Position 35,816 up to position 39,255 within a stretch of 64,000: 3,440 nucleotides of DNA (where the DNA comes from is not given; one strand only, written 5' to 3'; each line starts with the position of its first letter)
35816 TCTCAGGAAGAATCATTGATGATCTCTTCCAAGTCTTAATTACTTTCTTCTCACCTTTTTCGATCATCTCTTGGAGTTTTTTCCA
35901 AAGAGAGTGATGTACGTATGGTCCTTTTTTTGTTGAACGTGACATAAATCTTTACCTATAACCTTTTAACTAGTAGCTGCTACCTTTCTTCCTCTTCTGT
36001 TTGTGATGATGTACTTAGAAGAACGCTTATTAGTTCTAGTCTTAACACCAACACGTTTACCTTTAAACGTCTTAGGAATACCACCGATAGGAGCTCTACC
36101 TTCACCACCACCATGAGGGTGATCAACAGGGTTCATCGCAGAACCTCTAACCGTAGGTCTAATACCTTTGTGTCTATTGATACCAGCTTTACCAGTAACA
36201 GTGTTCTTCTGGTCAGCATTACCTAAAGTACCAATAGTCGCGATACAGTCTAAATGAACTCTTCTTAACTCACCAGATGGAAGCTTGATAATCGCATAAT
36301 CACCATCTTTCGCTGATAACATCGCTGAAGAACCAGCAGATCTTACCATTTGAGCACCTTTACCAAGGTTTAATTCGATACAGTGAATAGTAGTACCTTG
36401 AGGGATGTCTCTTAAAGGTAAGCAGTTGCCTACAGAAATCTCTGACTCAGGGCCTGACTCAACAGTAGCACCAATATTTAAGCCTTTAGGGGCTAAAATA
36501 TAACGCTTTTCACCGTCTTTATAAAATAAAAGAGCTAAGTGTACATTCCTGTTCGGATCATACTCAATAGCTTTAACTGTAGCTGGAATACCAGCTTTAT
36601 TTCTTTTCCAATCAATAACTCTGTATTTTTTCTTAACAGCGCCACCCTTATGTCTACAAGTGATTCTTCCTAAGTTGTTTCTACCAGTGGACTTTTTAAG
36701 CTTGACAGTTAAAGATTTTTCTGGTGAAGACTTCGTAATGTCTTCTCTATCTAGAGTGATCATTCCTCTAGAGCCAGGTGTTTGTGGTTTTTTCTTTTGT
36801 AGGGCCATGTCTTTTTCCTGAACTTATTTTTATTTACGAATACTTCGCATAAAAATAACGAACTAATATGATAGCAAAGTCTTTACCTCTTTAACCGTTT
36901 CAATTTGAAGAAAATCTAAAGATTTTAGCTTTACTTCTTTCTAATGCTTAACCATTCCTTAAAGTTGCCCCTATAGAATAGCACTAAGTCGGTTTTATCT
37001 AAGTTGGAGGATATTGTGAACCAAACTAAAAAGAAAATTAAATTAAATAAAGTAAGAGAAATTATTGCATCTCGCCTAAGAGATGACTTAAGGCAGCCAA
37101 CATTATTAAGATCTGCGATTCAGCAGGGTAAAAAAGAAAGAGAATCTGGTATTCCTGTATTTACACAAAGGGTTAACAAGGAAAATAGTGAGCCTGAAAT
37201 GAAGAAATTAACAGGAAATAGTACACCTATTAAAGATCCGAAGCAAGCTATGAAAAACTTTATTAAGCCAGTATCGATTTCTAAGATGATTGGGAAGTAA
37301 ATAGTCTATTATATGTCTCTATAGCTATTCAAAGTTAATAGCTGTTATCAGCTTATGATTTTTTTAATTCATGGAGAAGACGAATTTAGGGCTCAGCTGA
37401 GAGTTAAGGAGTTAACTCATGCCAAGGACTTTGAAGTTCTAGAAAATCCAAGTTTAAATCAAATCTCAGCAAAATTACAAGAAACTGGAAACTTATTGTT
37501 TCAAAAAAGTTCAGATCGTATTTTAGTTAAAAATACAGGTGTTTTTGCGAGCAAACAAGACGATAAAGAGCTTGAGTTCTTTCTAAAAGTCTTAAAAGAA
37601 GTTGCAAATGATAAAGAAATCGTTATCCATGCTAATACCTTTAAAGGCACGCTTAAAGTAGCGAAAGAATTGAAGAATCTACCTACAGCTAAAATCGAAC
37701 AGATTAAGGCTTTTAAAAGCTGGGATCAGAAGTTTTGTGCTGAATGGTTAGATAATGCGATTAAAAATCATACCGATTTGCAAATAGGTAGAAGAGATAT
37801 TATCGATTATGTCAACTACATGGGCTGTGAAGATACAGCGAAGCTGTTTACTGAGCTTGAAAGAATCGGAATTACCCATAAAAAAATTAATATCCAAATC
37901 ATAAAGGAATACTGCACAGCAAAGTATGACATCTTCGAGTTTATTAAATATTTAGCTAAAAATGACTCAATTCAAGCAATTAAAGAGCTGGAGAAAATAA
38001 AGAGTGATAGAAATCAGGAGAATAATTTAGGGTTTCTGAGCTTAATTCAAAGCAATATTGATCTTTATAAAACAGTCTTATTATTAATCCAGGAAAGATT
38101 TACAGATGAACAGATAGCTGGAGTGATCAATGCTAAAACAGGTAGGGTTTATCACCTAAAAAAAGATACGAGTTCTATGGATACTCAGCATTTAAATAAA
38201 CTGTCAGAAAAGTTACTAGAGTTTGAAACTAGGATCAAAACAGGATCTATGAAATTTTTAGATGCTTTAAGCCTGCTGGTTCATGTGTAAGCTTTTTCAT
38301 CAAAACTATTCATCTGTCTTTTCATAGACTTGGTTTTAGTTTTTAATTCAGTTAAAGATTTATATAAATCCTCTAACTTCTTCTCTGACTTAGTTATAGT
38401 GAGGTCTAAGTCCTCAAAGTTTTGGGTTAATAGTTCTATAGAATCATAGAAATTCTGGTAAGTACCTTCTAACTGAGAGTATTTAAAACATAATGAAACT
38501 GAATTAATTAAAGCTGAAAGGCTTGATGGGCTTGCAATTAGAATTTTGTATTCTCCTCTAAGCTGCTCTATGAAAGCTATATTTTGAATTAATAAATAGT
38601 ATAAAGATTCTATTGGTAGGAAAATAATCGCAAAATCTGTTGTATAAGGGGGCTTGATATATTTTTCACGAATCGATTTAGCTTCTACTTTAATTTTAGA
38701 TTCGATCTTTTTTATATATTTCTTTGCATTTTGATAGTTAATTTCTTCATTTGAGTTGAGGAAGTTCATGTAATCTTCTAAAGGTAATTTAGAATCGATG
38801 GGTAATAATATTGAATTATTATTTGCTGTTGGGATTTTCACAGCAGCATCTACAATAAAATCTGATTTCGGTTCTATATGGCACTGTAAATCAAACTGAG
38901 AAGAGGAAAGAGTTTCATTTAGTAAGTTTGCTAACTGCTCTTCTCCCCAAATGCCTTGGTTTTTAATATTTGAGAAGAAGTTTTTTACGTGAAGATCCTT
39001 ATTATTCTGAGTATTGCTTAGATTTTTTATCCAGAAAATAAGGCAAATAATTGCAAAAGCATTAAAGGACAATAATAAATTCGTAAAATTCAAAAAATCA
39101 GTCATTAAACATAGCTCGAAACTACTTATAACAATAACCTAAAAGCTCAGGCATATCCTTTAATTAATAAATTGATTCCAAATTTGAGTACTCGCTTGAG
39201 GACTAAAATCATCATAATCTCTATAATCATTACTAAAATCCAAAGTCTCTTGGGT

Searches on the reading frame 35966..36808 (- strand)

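Call 53: search_protein_families(library=pfam, proteins=[window:35966-36808:-], max_evalue=0.001)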
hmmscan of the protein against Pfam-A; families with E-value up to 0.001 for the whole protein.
window:35966-36808:- (280 aa): 2 families
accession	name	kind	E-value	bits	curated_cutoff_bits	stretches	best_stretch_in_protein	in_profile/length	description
PF03947.24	Ribosomal_L2_C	-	2.3e-51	173.5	33.7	1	126-247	2-123/126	Ribosomal Proteins L2, C-terminal domain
PF00181.30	Ribosomal_L2_N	-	9.4e-35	118.9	23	1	42-118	1-77/77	Ribosomal Proteins L2, RNA binding N-terminal domain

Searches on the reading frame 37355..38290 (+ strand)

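Call 53: search_protein_families(library=pfam, proteins=[window:37355-38290:+], max_evalue=0.001)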
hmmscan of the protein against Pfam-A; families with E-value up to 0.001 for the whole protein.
window:37355-38290:+ (311 aa): 1 family
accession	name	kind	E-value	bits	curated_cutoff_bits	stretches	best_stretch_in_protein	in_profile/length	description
PF21694.2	DNA_pol3_delta_C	-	9.2e-12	45.5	27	1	192-308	3-117/121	DNA polymerase III delta subunit, C-terminal domain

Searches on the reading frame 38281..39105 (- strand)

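Call 53: search_protein_families(library=pfam, proteins=[window:38281-39105:-], max_evalue=0.001)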
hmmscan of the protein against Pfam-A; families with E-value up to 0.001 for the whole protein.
window:38281-39105:- (274 aa): 1 family
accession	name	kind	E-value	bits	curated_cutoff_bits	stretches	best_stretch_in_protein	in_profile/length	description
PF02646.22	RmuC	-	1.8e-41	142.6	26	1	37-270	53-283/291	RmuC family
